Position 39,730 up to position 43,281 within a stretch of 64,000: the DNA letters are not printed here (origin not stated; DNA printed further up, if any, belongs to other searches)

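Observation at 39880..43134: Stand-alone 1084-aa membrane-inserted KAP-family NTPase in a tRNA-adjacent island: candidate PifA-like defence gene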

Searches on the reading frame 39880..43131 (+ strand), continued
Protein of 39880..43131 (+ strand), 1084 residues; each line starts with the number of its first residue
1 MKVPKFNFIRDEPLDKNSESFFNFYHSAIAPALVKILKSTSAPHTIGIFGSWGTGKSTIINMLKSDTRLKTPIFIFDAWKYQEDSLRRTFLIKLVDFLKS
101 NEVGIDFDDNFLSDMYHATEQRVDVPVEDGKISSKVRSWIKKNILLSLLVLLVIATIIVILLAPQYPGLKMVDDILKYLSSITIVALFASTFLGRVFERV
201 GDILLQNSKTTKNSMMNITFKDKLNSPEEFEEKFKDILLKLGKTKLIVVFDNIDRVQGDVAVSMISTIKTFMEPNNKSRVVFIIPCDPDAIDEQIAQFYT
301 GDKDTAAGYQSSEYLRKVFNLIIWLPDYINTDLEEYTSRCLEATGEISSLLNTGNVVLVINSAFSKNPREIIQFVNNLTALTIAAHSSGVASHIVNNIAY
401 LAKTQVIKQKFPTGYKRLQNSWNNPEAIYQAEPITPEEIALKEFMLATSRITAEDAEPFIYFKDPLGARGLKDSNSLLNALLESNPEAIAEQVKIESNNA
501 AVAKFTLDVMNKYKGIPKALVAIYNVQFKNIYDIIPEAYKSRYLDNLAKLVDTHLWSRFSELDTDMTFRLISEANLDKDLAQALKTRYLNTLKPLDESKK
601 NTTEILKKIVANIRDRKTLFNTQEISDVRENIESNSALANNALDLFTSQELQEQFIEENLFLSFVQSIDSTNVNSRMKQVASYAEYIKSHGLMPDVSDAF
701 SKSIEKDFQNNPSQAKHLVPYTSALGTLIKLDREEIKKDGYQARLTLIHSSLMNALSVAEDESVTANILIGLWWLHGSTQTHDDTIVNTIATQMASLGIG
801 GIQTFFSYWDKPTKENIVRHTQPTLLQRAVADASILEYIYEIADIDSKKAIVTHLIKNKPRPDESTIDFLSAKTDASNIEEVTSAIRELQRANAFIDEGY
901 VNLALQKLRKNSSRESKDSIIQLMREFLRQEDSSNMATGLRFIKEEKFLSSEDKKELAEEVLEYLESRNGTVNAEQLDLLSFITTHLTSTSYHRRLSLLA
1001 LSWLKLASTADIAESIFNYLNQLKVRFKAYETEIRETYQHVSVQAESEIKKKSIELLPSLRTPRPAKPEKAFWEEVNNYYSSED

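Call 40: predict_structure(alignment_id=A1)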
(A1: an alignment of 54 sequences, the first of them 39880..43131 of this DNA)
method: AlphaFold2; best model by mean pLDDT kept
length: 1084 residues; sequences in the alignment: 54
mean_pLDDT: 82.7   pTM: 0.51
mean pLDDT of the five models: 82.7, 82.2, 81.6, 81.0, 80.2
residues with pLDDT >= 90: 430; 70-90: 482; 50-70: 105; < 50: 67
segments of 3 or more residues with pLDDT < 50: 118-133, 179-191, 198-222, 274-276, 303-307
pLDDT, mean of each block of 10 residues (from residue 1): 84 69 80 84 83 82 82 83 72 83 73 58 41 52 65 67 57 54 43 49 42 39 60 78 81 77 71 58 83 70 50 73 85 88 89 92 85 92 86 89 94 91 86 87 91 88 74 85 90 87 89 85 91 89 92 88 92 92 92 72 88 92 93 88 89 92 92 92 92 93 93 91 92 88 92 92 94 91 91 91 93 93 90 92 93 93 92 91 93 89 92 92 90 86 90 90 85 86 88 89 88 90 89 90 87 90 87 87 49
secondary structure, 60 per line:
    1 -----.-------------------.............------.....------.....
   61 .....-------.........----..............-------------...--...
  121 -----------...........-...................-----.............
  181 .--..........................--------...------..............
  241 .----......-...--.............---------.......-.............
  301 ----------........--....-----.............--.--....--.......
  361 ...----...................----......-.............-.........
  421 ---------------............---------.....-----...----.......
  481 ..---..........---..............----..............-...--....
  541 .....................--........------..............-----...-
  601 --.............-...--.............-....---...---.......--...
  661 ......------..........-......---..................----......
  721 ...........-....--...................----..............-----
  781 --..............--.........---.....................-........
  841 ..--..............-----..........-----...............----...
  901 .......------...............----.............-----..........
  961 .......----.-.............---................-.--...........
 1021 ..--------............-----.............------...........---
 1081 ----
elements in order (helices of 4 or more, strands of 3 or more residues): H26-38 E45-49 H56-65 E73-77 H78-81 H86-99 E118-120 H132-142 H144-162 H168-181 H184-209 E218-220 H227-241 E246-251 H258-270 E280-286 H288-300 H311-318 E321-324 H330-342 H348-351 H354-363 H368-386 H391-396 H398-410 H412-420 H436-447 H457-461 H474-482 H486-495 H499-512 H517-530 H537-561 H564-571 H578-591 H603-615 H622-634 H636-639 H649-655 H658-666 H673-682 H684-689 H693-710 H715-731 H733-736 H739-757 H762-775 H783-796 H799-807 H811-831 H833-842 H845-858 H864-873 H879-893 H898-907 H914-928 H933-945 H951-967 H974-986 H990-1005 H1010-1022 H1031-1042 H1048-1060 H1067-1077

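Call 46: fold_search(model_id=the predicted structure, library=pdb)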
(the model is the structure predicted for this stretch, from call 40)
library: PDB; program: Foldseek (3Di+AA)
matches with E <= 10: 1191; with E <= 0.001: 44
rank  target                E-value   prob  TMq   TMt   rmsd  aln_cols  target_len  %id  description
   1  7q4o_A                1.5e-05  1.00  0.15  0.19  49.9      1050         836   12  Substrate-bound A-like U2 snRNP (released 2022-03-30)
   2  7z8t_D                2.0e-05  1.00  0.16  0.16  46.7      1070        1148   10  CAND1-SCF-SKP2 CAND1 engaged SCF rocked (released 2023-04-19)
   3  8fn4_4                2.7e-05  1.00  0.13  0.17  38.8       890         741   11  Cryo-EM structure of RNase-treated RESC-A in trypanosomal RNA editing (released 2023-07-19)
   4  9vm1_C                3.4e-05  1.00  0.15  0.16  36.6      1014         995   11  MVM NS2 mutant Nm42 in complex with CRM1-Ran-RanBP1 (released 2025-08-06)
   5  9n77_LM               5.0e-05  1.00  0.19  0.15  21.5       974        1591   11  SSU processome maturation and disassembly, State K (released 2025-11-05)
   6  5dhf_C                6.5e-05  1.00  0.14  0.15  35.0       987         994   11  Crystal Structure of hRio2 NES Peptide in complex with CRM1-Ran-RanBP1 (released 2015-09-16)
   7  9gy4_F                7.3e-05  1.00  0.22  0.16  21.3       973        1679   10  60S ribosomal subunit in complex with E3-UFM1 ligase and RQC machinery components NEMF and LTN1 (Composite map) (released 2025-05-14)
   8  7evn_C                7.8e-05  1.00  0.16  0.20  38.0       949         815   11  The cryo-EM structure of the DDX42-SF3b complex (released 2022-08-03)
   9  4c0q_A                1.0e-04  1.00  0.24  0.28  35.7       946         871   10  Transportin 3 in complex with Ran(Q69L)GTP (released 2014-01-22)
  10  5t8v                  1.1e-04  1.00  0.18  0.15  37.5      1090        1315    9  Chaetomium thermophilum cohesin loader SCC2, C-terminal fragment (released 2016-10-19)
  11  6igx_B                1.2e-04  1.00  0.16  0.21  31.4       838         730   13  Crystal structure of human CAP-G in complex with CAP-H (released 2019-03-13)
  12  8ga7                  1.4e-04  0.89  0.05  0.09  37.5       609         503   10  Geometrically programmable nanomaterial construction using regularized protein building blocks (released 2024-03-13)
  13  5uwt_C                1.5e-04  1.00  0.14  0.15  34.8       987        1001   11  Crystal Structure of Hxk2 Peptide in complex with CRM1 K579A mutant-Ran-RanBP1 (released 2017-03-22)
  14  9ed4_A                1.8e-04  1.00  0.17  0.10  43.2      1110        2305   10  A composite map of mTORC1-Rag-Ragultor-4EBP1 on membrane (released 2025-09-10)
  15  5o9z_v                2.0e-04  1.00  0.14  0.17  40.5       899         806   11  Cryo-EM structure of a pre-catalytic human spliceosome primed for activation (B complex) (released 2017-08-16)
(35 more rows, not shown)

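Call 47: search_solved_structures(query=A1, max_evalue=1)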
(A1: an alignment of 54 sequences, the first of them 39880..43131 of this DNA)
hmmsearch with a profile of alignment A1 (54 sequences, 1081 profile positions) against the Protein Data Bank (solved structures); distinct sequences matched with E-value up to 1: 16.
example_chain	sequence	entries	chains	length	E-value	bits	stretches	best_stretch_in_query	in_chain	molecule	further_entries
9nlh_H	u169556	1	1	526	0.0078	17.8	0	46-68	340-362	YheS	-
4a0c_A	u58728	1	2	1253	0.0082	17.7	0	874-1018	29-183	CULLIN-ASSOCIATED NEDD8-DISSOCIATED PROTEIN 1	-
8cdj_D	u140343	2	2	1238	0.01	17.4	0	875-1018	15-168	Cullin-associated NEDD8-dissociated protein 1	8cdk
7z8r_D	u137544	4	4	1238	0.01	17.4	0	875-1018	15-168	Cullin-associated NEDD8-dissociated protein 1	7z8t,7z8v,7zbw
8or0_C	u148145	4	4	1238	0.01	17.4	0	875-1018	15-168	Cullin-associated NEDD8-dissociated protein 1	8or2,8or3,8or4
7zbz_D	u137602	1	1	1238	0.01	17.4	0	875-1018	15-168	Cullin-associated NEDD8-dissociated protein 1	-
9vvi_W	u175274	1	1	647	0.012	17.2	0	46-68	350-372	Probable ATP-binding protein YheS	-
1u6g_C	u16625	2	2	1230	0.013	17.1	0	876-1018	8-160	TIP120 protein | Cullin-associated NEDD8-dissociated protein 1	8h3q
3vjf_A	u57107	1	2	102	0.046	15.3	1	688-763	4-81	WA20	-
2grj_A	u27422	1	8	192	0.05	15.1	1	45-74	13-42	Dephospho-CoA kinase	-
1xm9_A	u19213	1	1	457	0.052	15.1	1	918-1034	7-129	plakophilin 1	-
6kos_A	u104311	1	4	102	0.059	14.9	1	688-758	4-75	SUWA (Super WA20)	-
5tgw_A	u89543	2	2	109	0.073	14.6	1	686-761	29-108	PS1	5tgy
1vlk_A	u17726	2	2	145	0.14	13.6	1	659-757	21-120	VIRAL INTERLEUKIN-10 | Viral interleukin-10 homolog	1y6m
4m3l_A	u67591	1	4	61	0.16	13.5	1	476-529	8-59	E3 ubiquitin-protein ligase TRIM63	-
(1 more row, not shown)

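Call 52: search_protein_families(library=pfam, alignment_id=A2, max_evalue=0.00001)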
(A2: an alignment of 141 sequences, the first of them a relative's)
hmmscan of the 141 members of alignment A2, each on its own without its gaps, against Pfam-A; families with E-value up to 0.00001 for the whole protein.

A. member 1, L006:4479-5384:+ (302 aa): 1 family
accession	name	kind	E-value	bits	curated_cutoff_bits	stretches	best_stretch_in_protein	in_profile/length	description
PF00589.27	Phage_integrase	-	1.3e-30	106.9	27.1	1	118-286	1-168/172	Phage integrase family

B. families by the number of members that match (of 141 scanned): 138 families (the first 25 are shown)
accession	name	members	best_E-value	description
PF20473.4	MmeI_Mtase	4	4.9e-102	MmeI, DNA-methyltransferase domain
PF07669.17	Eco57I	4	5e-45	Eco57I restriction-modification methylase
PF04851.21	ResIII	4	2.5e-14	Type III restriction enzyme, res subunit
PF13561.12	adh_short_C2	3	1.1e-66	Enoyl-(Acyl carrier protein) reductase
PF00106.31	adh_short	3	4.7e-55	short chain dehydrogenase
PF02384.22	N6_Mtase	3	8.8e-42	N-6 DNA Methylase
PF03235.19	GmrSD_N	3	4.5e-32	GmrSD restriction endonuclease, N-terminal domain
PF00239.26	Resolvase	3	1.8e-25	Resolvase, N terminal domain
PF08659.16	KR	3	1.3e-16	KR domain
PF00583.31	Acetyltransf_1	3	7.2e-09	Acetyltransferase (GNAT) family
PF13651.11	EcoRI_methylase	2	1.7e-127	Adenine-specific methyltransferase EcoRI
PF01555.25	N6_N4_Mtase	2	2e-32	DNA methylase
PF01551.29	Peptidase_M23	2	2e-27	Peptidase family M23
PF00271.37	Helicase_C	2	6e-25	Helicase conserved C-terminal domain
PF00561.26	Abhydrolase_1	2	7.3e-23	alpha/beta hydrolase fold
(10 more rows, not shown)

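Call 53: search_protein_families(library=padloc, alignment_id=A2, max_evalue=1e-10)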
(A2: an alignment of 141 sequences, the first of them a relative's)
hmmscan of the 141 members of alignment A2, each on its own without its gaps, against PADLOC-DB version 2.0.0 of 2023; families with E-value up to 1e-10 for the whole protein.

A. member 1, L006:4479-5384:+ (302 aa): 0 families

B. families by the number of members that match (of 141 scanned): 273 families (the first 25 are shown)
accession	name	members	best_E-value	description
PDLC04134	mad2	4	2.5e-51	mads_2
PDLC03598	REase_MTase_IIG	3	3e-293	Type IIG restriction enzyme-methyltransferase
PDLC03604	REase_MTase_IIG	3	5.1e-119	Type IIG restriction enzyme-methyltransferase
PDLC03021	MTase_I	3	3.1e-56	Type I methyltransferase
PDLC03335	MTase_II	3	3.8e-47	Type II methyltransferase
PDLC03026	MTase_I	3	3e-44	Type I methyltransferase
PDLC02643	DrmMI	3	3.3e-37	DrmMI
PDLC03267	MTase_II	3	2e-28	Type II methyltransferase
PDLC02521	PglX|PglXI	3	2.1e-26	PglX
PDLC03038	MTase_I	3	1.5e-16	Type I methyltransferase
PDLC03029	MTase_I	2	3.2e-148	Type I methyltransferase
PDLC03418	REase_II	2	1.1e-133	Type II restriction enzyme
PDLC03297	MTase_II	2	4.5e-118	Type II methyltransferase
PDLC01075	C3a139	2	4.9e-114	HKD+Snf2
PDLC03105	Specificity_I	2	1.9e-75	Type I specificity subunit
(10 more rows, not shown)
